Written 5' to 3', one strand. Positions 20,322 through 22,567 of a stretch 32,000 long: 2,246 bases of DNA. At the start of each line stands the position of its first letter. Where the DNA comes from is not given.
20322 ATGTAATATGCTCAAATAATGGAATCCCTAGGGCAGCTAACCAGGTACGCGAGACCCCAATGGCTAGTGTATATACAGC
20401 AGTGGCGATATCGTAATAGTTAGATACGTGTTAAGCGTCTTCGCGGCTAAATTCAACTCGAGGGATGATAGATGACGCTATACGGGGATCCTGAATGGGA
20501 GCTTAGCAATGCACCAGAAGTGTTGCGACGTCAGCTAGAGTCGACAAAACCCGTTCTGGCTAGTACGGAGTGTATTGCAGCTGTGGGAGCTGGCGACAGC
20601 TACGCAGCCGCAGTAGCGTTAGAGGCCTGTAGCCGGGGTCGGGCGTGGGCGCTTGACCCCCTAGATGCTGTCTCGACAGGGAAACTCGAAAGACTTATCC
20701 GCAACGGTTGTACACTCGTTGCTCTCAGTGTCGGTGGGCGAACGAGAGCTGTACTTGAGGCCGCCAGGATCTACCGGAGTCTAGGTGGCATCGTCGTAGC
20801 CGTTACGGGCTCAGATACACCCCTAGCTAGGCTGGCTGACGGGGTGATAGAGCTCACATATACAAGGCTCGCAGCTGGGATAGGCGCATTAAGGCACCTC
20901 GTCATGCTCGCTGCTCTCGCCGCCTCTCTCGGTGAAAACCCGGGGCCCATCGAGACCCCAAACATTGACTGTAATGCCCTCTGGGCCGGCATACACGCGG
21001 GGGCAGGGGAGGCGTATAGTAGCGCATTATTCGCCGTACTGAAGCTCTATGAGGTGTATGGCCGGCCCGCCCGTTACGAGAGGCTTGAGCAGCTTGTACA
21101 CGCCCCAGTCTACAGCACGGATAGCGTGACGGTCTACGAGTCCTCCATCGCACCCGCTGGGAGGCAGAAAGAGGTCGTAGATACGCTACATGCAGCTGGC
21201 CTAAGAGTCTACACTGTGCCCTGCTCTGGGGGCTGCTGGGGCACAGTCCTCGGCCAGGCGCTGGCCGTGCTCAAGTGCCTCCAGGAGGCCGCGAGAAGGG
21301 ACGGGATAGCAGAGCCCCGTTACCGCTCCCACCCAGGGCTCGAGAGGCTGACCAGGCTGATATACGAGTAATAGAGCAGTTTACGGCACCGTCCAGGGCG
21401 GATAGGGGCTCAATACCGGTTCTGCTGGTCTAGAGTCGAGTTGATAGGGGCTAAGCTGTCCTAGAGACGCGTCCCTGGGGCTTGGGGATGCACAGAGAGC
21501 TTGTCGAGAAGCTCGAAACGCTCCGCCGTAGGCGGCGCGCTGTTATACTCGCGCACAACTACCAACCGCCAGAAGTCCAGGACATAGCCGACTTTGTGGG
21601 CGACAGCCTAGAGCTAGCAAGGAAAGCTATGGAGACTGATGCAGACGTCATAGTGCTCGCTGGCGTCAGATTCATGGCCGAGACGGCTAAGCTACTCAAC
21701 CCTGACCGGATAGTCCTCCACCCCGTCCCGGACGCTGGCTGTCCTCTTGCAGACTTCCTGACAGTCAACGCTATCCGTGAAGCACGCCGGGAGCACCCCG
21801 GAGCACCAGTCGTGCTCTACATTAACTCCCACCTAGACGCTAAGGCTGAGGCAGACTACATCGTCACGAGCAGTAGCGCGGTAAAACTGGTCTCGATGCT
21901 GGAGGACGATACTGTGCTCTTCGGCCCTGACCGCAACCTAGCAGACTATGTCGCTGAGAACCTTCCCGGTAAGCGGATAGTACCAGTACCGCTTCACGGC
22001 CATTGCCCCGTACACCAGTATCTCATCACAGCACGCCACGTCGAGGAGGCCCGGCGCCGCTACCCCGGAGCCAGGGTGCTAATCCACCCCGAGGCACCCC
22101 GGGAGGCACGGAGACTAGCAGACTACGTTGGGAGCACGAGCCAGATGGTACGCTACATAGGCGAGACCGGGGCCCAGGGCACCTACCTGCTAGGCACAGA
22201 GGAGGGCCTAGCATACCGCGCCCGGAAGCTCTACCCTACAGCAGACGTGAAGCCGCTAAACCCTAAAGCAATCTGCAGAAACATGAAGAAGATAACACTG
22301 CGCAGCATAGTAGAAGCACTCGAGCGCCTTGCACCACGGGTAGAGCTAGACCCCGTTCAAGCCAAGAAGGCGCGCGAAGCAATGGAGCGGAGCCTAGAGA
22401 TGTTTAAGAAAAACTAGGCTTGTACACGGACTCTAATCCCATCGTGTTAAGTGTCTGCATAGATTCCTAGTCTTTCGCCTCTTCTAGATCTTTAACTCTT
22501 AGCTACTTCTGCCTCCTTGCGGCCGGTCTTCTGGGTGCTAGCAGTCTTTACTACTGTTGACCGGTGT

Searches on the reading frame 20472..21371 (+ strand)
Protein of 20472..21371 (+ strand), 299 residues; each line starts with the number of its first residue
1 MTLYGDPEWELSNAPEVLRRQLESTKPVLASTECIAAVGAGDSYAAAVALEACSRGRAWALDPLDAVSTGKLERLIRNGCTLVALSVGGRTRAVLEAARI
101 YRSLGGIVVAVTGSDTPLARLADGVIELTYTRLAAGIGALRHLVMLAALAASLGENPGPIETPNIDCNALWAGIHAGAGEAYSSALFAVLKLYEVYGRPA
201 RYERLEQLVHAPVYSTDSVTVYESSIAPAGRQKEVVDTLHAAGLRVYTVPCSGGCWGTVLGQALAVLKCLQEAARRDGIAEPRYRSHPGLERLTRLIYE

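Call 51: search_protein_families(library=pfam, proteins=[window:20472-21371:+], max_evalue=0.001)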
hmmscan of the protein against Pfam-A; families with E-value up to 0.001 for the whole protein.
window:20472-21371:+ (299 aa): 1 family
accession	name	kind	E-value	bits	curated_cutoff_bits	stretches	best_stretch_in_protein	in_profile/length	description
PF01380.27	SIS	-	2.1e-06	28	25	1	75-132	50-108/131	SIS domain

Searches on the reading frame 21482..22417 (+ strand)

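Call 51: search_protein_families(library=pfam, proteins=[window:21482-22417:+], max_evalue=0.001)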
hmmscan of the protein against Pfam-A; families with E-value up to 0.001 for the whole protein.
window:21482-22417:+ (311 aa): 1 family
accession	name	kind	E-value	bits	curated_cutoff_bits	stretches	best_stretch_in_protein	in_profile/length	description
PF02445.21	NadA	-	3.4e-102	342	27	1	10-306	2-295/295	Quinolinate synthetase A protein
